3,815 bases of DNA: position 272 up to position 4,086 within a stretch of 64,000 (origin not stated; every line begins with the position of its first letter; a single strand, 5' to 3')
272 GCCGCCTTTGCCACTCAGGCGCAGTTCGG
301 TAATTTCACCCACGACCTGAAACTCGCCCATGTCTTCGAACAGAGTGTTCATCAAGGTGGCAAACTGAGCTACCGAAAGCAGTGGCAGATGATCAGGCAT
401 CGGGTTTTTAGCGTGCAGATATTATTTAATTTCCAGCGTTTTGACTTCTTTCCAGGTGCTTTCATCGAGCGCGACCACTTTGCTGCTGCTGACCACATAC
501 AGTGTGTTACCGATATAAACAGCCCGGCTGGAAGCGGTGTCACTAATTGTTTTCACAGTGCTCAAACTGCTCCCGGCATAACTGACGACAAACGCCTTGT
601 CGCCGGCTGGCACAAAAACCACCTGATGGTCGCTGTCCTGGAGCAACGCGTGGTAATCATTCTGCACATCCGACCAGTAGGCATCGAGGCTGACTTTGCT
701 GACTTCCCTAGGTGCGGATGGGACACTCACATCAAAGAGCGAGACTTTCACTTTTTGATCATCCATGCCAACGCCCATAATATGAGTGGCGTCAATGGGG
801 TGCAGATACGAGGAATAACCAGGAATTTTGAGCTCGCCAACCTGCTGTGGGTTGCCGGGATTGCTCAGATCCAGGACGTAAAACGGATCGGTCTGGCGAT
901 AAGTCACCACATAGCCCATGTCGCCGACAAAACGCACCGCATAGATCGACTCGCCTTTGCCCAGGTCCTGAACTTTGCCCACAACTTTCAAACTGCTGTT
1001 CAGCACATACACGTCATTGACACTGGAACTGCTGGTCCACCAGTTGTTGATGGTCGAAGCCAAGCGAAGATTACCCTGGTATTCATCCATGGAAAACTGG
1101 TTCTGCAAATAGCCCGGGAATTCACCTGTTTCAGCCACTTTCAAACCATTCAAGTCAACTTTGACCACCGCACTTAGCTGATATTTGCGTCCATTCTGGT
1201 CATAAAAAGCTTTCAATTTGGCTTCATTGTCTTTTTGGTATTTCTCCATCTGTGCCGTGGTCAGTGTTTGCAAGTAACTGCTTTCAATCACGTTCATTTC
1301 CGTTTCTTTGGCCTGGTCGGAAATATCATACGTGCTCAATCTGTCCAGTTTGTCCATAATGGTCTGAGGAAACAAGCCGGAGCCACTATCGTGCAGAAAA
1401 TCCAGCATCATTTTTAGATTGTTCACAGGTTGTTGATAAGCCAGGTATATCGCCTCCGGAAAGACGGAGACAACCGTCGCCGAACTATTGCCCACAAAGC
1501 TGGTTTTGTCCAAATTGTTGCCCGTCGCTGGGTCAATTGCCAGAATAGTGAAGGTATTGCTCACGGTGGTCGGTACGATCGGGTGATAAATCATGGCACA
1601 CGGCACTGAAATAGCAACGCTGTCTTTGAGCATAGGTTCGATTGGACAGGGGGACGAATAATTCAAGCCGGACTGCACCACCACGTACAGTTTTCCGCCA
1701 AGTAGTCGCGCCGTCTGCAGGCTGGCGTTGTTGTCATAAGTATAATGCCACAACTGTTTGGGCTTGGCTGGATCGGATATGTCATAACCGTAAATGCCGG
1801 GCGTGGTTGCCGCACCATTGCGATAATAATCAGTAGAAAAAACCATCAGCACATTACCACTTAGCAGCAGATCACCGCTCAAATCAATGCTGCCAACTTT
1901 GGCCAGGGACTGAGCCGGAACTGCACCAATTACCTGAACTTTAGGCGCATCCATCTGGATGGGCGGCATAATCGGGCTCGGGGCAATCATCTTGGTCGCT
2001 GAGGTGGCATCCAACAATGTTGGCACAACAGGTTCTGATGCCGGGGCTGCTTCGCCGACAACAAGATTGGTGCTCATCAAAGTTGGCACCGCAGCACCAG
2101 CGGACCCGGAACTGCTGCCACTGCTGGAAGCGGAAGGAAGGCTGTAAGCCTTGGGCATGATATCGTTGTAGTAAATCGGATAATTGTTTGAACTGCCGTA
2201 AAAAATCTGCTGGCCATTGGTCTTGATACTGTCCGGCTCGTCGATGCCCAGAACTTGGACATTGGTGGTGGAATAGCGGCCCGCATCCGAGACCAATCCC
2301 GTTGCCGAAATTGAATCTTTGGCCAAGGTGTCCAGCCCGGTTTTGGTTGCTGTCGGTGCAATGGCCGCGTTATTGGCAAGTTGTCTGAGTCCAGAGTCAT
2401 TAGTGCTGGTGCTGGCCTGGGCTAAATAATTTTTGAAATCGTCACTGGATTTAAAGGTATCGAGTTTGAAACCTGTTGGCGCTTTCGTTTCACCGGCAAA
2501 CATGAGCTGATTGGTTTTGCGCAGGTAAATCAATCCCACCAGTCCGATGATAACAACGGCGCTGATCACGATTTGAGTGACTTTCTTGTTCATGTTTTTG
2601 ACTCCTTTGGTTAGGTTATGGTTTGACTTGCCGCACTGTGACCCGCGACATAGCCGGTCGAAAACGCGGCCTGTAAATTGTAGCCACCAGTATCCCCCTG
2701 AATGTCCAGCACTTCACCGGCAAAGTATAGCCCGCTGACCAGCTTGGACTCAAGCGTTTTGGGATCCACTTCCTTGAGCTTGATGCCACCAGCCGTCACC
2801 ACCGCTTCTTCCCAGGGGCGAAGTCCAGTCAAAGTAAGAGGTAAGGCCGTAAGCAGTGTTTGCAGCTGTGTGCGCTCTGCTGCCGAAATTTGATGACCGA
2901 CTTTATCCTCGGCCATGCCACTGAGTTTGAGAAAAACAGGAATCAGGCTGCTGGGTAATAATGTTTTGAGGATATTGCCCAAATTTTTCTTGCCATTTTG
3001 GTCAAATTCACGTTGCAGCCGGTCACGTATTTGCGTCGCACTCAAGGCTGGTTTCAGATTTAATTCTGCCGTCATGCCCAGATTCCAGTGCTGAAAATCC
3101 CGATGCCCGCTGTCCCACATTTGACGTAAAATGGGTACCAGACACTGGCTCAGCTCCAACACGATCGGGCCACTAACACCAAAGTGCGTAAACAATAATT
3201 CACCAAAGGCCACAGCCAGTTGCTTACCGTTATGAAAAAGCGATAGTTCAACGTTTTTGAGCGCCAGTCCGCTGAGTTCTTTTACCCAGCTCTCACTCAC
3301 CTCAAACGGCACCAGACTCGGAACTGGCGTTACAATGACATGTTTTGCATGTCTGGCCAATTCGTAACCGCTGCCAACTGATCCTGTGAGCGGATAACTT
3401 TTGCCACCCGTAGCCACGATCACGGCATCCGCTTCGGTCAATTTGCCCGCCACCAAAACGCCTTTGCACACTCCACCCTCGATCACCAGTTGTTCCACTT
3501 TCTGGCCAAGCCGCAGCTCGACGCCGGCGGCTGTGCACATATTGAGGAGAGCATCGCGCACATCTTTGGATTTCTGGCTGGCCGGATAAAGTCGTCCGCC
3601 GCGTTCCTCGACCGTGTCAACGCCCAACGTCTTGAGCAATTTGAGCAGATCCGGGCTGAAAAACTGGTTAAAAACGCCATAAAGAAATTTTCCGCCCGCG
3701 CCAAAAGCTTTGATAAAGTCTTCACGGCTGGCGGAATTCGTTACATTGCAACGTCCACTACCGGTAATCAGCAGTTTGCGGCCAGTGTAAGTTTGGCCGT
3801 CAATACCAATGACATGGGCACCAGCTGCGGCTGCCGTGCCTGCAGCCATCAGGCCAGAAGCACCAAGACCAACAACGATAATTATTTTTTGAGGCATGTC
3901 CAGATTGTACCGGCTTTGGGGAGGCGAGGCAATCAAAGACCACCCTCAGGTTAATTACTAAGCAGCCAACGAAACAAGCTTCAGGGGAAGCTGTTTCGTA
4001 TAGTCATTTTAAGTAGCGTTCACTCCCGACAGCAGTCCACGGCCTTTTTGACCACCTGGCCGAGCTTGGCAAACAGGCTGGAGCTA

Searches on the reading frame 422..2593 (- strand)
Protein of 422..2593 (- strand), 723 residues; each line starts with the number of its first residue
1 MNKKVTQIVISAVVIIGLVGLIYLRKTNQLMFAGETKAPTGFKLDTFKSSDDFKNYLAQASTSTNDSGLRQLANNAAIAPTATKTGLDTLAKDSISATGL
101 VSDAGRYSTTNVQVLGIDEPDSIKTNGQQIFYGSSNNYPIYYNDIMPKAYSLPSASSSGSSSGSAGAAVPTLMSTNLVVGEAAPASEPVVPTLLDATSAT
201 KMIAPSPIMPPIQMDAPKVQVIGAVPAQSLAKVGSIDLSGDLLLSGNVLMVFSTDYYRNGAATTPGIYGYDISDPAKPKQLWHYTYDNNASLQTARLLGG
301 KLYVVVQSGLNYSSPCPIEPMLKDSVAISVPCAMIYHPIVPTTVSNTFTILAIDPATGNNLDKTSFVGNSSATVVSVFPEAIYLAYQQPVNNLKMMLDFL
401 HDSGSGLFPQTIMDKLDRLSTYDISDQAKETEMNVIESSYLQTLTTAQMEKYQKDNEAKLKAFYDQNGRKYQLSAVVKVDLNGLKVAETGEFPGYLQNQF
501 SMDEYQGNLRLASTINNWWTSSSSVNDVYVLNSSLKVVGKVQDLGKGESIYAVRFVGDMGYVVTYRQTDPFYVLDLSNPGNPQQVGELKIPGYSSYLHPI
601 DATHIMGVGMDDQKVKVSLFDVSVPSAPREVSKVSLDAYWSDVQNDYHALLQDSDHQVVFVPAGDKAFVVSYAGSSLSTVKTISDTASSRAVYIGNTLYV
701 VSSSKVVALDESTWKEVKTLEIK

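Call 78: search_protein_families(library=pfam, proteins=[window:422-2593:-], max_evalue=0.0001)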
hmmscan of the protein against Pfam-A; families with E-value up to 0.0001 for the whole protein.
window:422-2593:- (723 aa): 1 family
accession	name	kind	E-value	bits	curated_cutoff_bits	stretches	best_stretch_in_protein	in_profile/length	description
PF09826.15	Beta_propel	-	2.6e-107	360.2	22.4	2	216-713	29-494/495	Beta propeller domain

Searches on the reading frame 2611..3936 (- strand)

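Call 78: search_protein_families(library=pfam, proteins=[window:2611-3936:-], max_evalue=0.0001)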
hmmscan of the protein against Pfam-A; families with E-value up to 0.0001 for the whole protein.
window:2611-3936:- (441 aa): 7 families
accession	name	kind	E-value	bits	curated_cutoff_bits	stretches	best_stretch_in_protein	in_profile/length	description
PF03486.20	HI0933_like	-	6.3e-78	262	50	1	19-433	3-243/244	HI0933-like protein Rossmann domain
PF22780.1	HI0933_like_1st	-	4.9e-36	124.5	27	1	205-380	1-165/165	HI0933-like protein barrel and H2TH domain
PF01266.30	DAO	-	7.5e-07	29.4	27.9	1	62-206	89-235/353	FAD dependent oxidoreductase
PF07992.20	Pyr_redox_2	-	2.5e-06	27.6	26.1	0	108-181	169-240/291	Pyridine nucleotide-disulphide oxidoreductase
PF01134.28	GIDA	-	5.9e-06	26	22.1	0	387-438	342-386/391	Glucose inhibited division protein A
PF00890.30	FAD_binding_2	-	9.6e-06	25.5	20.4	0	129-180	147-205/414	FAD binding domain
PF12831.13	FAD_oxidored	-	6.3e-05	22.9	27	1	19-177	2-145/416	FAD dependent oxidoreductase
